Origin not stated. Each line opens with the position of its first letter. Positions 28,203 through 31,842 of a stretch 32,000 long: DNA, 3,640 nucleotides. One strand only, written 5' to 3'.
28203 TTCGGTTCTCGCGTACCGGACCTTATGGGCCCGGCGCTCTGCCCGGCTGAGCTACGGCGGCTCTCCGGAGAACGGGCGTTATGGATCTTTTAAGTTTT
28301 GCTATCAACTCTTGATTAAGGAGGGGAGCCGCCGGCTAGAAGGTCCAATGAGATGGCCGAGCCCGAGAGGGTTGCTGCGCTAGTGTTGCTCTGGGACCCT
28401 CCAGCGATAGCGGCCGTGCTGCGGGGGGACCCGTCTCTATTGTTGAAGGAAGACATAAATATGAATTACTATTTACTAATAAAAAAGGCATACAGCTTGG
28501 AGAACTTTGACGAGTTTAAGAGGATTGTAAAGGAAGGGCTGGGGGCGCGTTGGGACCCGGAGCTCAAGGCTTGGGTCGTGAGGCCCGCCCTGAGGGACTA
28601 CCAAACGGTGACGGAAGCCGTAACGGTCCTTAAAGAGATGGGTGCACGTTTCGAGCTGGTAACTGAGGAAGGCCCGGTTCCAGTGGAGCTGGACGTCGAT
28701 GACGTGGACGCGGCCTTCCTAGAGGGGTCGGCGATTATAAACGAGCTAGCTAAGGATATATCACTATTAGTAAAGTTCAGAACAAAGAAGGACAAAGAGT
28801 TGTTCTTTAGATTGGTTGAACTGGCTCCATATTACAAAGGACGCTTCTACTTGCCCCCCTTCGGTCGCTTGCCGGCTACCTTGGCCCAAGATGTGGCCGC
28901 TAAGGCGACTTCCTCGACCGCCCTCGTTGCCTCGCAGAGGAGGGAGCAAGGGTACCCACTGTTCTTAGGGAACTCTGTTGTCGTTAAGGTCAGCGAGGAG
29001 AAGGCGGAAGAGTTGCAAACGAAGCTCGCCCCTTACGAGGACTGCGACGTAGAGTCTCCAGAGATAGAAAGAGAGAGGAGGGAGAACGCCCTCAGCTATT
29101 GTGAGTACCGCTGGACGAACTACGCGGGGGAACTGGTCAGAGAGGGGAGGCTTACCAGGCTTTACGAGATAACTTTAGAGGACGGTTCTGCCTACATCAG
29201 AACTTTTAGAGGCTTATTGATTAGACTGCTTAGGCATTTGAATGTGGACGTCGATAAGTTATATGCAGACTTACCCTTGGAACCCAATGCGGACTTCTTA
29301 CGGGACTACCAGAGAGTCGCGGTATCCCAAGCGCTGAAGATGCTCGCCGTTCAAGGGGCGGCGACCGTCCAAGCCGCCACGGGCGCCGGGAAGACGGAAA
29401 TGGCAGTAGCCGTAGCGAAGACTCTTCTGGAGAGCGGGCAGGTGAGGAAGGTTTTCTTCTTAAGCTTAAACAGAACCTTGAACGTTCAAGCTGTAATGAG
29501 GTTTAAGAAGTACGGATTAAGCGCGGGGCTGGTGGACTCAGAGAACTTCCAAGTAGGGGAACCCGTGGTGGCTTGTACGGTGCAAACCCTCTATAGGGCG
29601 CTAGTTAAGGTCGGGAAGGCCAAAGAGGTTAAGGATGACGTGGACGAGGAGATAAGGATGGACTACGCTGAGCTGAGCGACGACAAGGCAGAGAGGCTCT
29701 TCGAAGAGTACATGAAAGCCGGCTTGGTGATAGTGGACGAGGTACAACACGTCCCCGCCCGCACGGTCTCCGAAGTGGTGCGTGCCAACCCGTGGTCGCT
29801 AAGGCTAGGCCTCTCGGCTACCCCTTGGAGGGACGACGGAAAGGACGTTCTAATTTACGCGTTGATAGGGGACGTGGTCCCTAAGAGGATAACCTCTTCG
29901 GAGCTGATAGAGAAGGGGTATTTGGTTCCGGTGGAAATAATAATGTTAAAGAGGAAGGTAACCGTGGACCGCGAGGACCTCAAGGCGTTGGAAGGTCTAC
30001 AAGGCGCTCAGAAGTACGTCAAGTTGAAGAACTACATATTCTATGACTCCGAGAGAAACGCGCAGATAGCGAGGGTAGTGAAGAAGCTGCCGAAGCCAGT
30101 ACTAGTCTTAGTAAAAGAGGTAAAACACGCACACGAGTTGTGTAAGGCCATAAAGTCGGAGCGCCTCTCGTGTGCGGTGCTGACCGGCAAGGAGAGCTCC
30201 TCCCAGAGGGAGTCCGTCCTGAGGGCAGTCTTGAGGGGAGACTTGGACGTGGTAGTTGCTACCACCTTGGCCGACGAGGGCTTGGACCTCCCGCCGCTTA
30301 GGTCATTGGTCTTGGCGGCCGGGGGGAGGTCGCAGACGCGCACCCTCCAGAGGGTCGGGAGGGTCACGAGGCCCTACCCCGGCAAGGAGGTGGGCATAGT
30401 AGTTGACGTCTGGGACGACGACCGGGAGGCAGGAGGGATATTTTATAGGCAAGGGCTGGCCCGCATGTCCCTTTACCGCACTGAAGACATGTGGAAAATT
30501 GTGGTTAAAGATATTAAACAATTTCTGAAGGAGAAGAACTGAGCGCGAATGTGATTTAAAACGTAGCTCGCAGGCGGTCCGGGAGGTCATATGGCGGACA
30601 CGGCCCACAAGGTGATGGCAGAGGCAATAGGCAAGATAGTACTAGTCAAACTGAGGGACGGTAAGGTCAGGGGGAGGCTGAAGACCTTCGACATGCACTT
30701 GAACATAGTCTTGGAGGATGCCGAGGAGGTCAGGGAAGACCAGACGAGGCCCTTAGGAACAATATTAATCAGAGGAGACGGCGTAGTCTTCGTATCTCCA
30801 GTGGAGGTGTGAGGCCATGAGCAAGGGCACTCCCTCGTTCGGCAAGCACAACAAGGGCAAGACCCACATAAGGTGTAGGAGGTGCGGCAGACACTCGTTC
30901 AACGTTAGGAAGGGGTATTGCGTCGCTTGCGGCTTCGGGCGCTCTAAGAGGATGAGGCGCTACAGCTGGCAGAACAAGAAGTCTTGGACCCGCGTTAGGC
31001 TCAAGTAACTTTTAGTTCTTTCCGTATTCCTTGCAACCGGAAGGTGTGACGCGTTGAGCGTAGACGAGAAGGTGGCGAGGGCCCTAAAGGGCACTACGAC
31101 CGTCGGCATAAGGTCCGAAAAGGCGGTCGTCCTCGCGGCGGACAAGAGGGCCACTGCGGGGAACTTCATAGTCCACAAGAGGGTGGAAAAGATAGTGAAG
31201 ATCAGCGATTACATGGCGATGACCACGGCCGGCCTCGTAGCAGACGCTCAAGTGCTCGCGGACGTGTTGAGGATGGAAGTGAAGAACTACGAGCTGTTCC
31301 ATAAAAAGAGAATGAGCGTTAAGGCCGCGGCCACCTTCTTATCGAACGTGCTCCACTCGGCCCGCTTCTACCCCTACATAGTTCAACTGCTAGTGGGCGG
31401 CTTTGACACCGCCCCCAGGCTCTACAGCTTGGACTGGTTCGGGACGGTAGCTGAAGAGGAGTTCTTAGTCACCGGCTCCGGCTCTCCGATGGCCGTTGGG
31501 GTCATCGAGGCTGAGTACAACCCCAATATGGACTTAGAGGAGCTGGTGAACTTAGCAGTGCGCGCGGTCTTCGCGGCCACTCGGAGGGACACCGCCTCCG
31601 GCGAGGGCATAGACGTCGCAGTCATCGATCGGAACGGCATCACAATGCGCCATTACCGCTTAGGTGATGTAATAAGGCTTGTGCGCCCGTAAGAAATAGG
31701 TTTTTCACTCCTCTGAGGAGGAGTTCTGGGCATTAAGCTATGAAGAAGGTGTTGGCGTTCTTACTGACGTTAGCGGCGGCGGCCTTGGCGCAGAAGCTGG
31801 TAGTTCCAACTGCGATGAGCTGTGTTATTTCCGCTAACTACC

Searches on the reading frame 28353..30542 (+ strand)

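Call 22: search_protein_families(library=pfam, proteins=[window:28353-30542:+], max_evalue=0.0001)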
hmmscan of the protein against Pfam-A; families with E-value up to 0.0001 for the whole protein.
window:28353-30542:+ (729 aa): 4 families
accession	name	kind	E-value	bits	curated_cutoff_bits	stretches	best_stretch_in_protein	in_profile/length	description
PF04851.21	ResIII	-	1.2e-18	68.1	22.5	1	316-491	4-162/164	Type III restriction enzyme, res subunit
PF00271.37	Helicase_C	-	6.4e-12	46.2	23.5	1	577-673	12-108/110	Helicase conserved C-terminal domain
PF00270.35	DEAD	-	5.3e-08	33.2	26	1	320-492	4-161/167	DEAD/DEAH box helicase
PF13245.12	AAA_19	-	3.1e-05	24.6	25.1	1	326-479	3-114/134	AAA domain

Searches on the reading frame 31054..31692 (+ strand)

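Call 22: search_protein_families(library=pfam, proteins=[window:31054-31692:+], max_evalue=0.0001)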
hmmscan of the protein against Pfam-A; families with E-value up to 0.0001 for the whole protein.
window:31054-31692:+ (212 aa): 1 family
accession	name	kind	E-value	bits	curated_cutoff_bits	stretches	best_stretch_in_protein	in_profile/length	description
PF00227.31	Proteasome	-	2.1e-57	194.3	22.4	1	12-191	3-189/189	Proteasome subunit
